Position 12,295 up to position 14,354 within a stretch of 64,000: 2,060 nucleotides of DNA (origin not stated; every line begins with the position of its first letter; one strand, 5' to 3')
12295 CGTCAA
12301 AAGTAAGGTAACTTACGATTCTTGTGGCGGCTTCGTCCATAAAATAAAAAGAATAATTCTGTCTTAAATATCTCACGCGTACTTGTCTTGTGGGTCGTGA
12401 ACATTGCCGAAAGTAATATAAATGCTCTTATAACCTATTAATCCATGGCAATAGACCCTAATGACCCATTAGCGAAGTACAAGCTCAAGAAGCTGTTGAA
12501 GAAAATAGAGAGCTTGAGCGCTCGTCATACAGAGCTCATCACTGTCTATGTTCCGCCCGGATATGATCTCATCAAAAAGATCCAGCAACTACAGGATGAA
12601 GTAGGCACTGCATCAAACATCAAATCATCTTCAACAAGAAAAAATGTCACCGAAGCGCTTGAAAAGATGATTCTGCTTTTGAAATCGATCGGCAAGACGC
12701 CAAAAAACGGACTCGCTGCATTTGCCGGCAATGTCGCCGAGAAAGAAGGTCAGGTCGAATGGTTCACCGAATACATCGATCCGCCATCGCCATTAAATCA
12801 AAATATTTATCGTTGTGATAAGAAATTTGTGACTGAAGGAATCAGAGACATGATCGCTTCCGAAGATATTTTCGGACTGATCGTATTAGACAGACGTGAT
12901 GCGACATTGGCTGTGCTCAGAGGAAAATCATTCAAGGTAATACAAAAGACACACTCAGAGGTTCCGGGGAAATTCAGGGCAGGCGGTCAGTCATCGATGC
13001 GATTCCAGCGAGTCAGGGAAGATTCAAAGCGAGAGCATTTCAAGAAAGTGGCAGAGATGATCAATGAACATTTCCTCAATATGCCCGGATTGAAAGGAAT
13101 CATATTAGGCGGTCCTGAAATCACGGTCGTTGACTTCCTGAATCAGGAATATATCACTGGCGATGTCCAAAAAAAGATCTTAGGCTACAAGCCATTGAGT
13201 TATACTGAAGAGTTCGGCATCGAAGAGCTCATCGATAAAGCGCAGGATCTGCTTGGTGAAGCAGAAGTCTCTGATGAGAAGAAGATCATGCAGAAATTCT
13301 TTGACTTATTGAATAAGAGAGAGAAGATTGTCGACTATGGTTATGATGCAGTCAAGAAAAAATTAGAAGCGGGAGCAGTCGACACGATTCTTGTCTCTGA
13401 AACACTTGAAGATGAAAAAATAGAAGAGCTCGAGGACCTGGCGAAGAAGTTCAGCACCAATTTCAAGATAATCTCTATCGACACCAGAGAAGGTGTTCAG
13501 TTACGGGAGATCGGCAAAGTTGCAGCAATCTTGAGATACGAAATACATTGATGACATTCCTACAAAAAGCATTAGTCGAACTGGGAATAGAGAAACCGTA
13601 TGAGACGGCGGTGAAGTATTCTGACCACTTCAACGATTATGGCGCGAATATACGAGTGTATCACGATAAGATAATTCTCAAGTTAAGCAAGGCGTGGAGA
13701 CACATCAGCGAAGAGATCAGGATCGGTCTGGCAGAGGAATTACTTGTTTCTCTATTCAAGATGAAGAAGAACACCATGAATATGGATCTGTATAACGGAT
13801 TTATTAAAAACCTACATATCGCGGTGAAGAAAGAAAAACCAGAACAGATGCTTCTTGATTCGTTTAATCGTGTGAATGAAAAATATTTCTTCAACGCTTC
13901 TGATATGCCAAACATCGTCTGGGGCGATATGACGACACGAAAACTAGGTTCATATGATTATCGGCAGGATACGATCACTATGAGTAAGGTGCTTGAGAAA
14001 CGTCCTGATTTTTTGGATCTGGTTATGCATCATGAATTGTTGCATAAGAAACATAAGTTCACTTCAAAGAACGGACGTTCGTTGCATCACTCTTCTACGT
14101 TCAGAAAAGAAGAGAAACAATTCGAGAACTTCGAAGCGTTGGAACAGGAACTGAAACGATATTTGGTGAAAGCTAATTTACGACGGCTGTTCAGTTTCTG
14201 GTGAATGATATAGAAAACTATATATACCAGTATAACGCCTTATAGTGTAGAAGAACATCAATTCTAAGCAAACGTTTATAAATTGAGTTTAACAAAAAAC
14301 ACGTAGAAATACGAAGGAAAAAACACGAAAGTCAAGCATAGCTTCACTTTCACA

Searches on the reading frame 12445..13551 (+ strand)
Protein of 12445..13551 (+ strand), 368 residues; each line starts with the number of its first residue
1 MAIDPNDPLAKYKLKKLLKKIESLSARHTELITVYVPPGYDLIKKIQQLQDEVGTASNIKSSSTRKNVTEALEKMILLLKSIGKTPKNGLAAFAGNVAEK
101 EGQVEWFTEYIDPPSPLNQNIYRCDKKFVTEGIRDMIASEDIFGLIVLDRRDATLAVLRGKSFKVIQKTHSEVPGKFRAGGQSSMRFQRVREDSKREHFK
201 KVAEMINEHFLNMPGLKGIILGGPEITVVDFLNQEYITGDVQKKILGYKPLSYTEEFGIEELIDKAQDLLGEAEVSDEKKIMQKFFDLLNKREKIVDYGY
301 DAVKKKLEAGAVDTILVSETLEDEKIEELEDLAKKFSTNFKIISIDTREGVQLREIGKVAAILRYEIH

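Call 7: find_encoding_contigs(protein=window:12445-13551:+, flank=10000, max_places=10)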
Protein window:12445-13551:+ (368 aa): 4 contigs read that carry it; 3 places shown.
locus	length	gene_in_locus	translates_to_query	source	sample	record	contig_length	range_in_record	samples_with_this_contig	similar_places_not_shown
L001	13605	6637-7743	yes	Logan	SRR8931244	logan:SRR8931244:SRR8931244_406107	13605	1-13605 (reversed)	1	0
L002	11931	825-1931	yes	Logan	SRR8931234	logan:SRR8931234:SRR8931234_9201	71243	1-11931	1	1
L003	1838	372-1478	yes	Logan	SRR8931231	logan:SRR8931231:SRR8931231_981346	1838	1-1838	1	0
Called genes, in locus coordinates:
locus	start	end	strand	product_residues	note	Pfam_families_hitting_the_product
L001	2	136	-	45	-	?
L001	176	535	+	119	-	-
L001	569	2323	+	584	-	PF00009:GTP_EFTU, PF01926:MMR_HSR1 (weak), PF03144:GTP_EFTU_D2 (faint), PF11987:IF-2, PF14578:GTP_EFTU_D4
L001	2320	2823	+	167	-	-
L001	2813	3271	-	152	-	PF09183:DUF1947 (weak), PF01472:PUA, PF26292:PUA_elF2D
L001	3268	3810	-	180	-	PF01300:Sua5_yciO_yrdC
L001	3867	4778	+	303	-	PF00733:Asn_synthase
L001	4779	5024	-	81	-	PF03685:UPF0147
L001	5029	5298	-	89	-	PF01920:Prefoldin_2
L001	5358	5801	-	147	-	-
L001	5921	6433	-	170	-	-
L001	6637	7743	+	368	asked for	PF03463:eRF1_1, PF18854:baeRF_family10, PF03464:eRF1_2, PF18859:acVLRF1, PF03465:eRF1_3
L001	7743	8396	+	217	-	-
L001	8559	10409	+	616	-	PF01850:PIN, PF13638:PIN_4 (faint), PF00437:T2SSE (faint), PF26594:KH_NusA_2nd (weak), PF00013:KH_1 (faint)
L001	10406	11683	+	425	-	PF02403:Seryl_tRNA_N, PF00587:tRNA-synt_2b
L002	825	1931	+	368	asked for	PF03463:eRF1_1, PF18854:baeRF_family10, PF03464:eRF1_2, PF18859:acVLRF1, PF03465:eRF1_3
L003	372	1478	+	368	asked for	PF03463:eRF1_1, PF18854:baeRF_family10, PF03464:eRF1_2, PF18859:acVLRF1, PF03465:eRF1_3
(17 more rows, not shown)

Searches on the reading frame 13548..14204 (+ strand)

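Call 24: search_protein_families(library=pfam, max_evalue=0.1, proteins=[window:13548-14204:+])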
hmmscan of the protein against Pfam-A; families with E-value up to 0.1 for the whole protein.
window:13548-14204:+ (218 aa): 1 family
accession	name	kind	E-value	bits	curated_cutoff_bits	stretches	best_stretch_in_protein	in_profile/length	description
PF01359.24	Transposase_1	-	0.06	13.7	24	0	70-101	47-78/80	Transposase (partial DDE domain)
